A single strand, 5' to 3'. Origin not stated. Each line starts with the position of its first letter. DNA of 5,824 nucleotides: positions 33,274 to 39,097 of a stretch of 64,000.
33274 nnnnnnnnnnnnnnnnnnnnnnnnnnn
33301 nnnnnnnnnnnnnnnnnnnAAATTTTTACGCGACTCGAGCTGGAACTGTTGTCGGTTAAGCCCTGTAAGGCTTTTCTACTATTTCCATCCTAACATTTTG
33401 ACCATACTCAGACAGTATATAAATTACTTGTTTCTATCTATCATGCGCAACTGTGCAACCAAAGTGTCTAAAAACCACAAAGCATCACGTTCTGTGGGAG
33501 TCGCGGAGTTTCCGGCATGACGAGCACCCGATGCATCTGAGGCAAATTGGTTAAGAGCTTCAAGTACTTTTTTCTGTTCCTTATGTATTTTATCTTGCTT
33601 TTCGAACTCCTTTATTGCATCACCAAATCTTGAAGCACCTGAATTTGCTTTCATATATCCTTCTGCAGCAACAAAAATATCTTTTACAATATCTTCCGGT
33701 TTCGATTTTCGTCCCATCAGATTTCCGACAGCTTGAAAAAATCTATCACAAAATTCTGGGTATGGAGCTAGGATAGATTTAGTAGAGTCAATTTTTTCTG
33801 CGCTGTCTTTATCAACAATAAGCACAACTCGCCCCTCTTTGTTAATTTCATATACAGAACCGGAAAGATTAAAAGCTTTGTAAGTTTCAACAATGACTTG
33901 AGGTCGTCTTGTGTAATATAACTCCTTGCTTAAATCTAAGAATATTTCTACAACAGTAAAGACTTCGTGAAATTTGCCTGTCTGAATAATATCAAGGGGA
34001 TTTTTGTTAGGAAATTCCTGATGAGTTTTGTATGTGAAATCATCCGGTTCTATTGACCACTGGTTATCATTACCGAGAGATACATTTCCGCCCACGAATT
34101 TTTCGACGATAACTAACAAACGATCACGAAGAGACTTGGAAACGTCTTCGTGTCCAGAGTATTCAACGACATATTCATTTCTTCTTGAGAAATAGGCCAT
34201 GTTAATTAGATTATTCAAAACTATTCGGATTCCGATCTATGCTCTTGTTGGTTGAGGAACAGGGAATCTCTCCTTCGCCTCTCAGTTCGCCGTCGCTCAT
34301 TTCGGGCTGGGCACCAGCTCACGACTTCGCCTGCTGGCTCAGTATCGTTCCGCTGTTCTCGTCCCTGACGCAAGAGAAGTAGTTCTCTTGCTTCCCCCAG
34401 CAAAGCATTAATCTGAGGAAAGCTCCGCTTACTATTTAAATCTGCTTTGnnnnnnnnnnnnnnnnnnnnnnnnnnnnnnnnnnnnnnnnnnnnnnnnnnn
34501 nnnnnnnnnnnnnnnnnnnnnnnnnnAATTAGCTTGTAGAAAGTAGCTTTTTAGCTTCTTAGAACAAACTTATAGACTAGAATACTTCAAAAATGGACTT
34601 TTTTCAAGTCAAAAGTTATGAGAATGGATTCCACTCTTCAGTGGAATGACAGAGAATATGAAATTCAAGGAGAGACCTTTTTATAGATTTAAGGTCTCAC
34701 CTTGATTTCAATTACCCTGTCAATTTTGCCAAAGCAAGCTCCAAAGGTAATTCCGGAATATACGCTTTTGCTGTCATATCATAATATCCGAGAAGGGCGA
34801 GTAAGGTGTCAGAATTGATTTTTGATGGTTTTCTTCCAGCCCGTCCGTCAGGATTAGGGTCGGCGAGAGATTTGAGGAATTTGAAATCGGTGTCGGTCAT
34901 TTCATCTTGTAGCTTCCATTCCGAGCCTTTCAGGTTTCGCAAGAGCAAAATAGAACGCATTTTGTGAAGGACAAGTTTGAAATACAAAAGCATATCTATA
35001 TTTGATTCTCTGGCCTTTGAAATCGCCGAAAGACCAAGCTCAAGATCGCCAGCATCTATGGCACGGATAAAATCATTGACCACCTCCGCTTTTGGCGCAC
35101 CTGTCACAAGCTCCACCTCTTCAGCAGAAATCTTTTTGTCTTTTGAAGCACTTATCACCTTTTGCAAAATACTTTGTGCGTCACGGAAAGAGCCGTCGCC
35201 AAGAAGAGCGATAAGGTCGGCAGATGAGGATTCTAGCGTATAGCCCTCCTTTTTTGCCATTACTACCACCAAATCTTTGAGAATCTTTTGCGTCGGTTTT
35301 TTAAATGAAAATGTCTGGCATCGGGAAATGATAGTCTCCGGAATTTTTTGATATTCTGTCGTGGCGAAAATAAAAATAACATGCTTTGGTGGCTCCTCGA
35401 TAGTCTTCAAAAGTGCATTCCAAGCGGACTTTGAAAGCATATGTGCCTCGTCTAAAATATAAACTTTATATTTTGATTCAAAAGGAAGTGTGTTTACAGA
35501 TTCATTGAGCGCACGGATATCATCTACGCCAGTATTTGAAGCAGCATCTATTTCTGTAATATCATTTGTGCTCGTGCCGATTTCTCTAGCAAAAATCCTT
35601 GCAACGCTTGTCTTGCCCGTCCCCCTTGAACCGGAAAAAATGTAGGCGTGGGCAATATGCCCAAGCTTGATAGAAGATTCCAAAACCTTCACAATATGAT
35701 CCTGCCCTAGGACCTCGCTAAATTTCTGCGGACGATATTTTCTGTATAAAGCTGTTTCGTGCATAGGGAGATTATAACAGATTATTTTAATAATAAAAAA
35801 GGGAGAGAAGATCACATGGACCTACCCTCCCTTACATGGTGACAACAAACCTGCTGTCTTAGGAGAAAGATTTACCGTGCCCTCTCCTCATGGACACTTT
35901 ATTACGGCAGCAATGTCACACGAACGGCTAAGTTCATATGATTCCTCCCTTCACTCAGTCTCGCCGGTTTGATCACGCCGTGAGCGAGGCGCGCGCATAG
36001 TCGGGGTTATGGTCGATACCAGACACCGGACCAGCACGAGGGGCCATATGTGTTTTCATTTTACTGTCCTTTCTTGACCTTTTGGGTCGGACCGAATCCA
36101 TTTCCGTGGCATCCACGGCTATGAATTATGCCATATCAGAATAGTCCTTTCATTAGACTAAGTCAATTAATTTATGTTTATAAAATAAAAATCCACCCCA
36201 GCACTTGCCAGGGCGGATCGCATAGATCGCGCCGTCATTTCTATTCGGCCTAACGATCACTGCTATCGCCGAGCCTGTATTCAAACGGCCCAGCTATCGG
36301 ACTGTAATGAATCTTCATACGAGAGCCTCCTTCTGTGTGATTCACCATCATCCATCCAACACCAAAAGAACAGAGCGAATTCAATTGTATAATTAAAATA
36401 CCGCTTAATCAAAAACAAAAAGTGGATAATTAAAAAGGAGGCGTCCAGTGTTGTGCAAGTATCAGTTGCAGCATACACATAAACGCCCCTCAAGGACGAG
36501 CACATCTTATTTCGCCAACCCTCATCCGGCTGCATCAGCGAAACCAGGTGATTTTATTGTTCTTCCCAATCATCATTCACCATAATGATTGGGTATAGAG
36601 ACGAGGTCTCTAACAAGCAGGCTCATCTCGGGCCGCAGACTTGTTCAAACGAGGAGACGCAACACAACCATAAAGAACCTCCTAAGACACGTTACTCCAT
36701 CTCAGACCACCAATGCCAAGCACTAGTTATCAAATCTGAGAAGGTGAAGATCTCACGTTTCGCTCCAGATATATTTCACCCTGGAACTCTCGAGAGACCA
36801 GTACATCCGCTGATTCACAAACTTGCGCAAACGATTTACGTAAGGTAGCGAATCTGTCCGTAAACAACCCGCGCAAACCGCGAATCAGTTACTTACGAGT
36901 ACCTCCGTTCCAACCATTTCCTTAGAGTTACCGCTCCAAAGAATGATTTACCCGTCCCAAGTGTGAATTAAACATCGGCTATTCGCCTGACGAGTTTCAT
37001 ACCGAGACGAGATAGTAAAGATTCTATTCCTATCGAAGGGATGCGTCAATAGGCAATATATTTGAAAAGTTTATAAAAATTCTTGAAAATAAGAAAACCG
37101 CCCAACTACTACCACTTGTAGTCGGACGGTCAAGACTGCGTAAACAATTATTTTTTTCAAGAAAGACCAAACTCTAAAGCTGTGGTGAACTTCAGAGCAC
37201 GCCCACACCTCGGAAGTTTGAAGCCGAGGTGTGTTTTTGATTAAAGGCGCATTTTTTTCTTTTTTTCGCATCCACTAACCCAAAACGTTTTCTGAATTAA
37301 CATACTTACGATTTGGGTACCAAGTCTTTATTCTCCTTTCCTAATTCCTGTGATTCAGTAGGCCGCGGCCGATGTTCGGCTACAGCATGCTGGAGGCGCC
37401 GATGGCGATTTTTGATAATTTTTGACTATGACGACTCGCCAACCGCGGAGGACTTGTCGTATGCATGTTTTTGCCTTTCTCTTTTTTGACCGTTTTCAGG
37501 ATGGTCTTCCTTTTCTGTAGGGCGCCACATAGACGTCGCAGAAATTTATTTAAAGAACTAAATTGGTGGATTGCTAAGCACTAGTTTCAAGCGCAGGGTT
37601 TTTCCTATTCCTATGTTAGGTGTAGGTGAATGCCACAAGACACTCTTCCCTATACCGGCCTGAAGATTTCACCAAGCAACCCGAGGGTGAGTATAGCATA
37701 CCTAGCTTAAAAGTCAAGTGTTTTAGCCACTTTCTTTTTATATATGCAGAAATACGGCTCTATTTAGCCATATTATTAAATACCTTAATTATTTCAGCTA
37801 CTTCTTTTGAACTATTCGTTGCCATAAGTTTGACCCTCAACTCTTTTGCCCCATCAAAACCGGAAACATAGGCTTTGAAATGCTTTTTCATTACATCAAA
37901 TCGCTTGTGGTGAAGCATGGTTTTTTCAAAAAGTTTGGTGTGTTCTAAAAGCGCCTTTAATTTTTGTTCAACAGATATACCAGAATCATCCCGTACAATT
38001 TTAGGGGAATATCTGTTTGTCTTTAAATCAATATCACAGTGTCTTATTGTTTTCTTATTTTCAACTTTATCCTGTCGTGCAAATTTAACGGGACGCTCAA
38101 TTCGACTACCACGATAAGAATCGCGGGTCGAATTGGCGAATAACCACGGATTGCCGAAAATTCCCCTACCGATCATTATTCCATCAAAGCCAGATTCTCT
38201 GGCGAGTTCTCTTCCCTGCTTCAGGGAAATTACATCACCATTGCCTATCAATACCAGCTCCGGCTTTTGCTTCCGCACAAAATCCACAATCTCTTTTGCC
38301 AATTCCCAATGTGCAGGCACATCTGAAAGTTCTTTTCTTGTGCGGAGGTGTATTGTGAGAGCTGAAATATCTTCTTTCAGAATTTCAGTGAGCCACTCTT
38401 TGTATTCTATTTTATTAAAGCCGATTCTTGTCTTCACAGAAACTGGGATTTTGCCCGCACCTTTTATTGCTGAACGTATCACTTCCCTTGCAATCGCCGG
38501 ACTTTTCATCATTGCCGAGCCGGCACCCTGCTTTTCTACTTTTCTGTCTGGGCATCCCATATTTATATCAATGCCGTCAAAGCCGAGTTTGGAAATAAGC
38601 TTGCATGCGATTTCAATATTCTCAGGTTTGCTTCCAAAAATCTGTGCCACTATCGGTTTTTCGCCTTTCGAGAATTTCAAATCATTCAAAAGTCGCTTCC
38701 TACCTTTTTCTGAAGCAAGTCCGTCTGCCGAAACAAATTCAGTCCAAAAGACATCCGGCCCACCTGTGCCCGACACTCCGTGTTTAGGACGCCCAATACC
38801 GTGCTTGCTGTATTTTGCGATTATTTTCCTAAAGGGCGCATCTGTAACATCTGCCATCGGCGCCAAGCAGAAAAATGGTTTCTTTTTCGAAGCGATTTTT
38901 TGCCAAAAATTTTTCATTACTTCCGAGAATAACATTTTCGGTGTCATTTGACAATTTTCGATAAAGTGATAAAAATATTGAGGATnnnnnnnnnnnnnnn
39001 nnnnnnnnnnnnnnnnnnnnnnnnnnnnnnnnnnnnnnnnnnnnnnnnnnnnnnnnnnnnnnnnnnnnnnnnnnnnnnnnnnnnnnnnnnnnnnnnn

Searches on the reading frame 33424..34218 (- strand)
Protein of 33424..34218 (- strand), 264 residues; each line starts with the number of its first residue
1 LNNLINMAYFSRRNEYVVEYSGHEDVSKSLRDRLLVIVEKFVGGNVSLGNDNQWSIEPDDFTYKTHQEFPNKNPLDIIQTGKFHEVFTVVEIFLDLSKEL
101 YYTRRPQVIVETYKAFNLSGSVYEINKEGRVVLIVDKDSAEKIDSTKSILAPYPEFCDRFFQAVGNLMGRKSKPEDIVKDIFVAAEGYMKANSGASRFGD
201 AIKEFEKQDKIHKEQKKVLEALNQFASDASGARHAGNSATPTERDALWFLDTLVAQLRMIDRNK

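Call 68: search_protein_families(library=pfam, proteins=[window:33424-34218:-], max_evalue=0.001)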
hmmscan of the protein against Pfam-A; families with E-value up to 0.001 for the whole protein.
window:33424-34218:- (264 aa): 1 family
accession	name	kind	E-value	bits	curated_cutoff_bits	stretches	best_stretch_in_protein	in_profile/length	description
PF18863.6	AbiJ_NTD4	-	1.1e-05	26.4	34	1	9-143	2-146/152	AbiJ N-terminal domain 4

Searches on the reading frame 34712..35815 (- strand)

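Call 21: search_protein_families(library=pfam, proteins=[window:34712-35815:-], max_evalue=0.0001)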
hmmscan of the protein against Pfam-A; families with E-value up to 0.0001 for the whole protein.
window:34712-35815:- (367 aa): 4 families
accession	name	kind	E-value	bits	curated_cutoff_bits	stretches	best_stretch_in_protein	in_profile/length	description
PF13177.12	DNA_pol3_delta2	-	6.3e-36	124.2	27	2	85-174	70-160/161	DNA polymerase III, delta subunit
PF00004.35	AAA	-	9.9e-14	52.4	21.2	1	59-169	2-126/131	ATPase family associated with various cellular activities (AAA)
PF05496.18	RuvB_N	-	1.4e-06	28.6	27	1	28-141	2-110/159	Holliday junction DNA helicase RuvB P-loop domain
PF13401.12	AAA_22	-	3e-05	24.8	27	0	65-153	44-123/130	AAA domain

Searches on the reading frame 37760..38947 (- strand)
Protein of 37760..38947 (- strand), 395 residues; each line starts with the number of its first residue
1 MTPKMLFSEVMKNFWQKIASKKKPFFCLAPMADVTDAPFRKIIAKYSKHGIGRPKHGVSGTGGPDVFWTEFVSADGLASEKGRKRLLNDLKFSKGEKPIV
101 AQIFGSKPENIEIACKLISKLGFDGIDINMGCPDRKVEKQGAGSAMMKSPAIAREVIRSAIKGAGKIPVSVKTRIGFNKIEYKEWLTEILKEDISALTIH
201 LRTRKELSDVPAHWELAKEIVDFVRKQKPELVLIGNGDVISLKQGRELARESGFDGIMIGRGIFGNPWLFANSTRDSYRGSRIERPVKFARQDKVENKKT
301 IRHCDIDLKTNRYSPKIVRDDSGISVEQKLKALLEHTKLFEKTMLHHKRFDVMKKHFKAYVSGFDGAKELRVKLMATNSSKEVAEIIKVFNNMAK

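Call 21: search_protein_families(library=pfam, proteins=[window:37760-38947:-], max_evalue=0.0001)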
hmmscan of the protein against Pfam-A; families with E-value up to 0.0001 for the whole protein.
window:37760-38947:- (395 aa): 1 family
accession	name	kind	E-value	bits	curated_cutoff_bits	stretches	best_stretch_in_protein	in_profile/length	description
PF01207.24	Dus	-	9.8e-56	189.6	20.4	1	28-386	2-301/311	Dihydrouridine synthase (Dus)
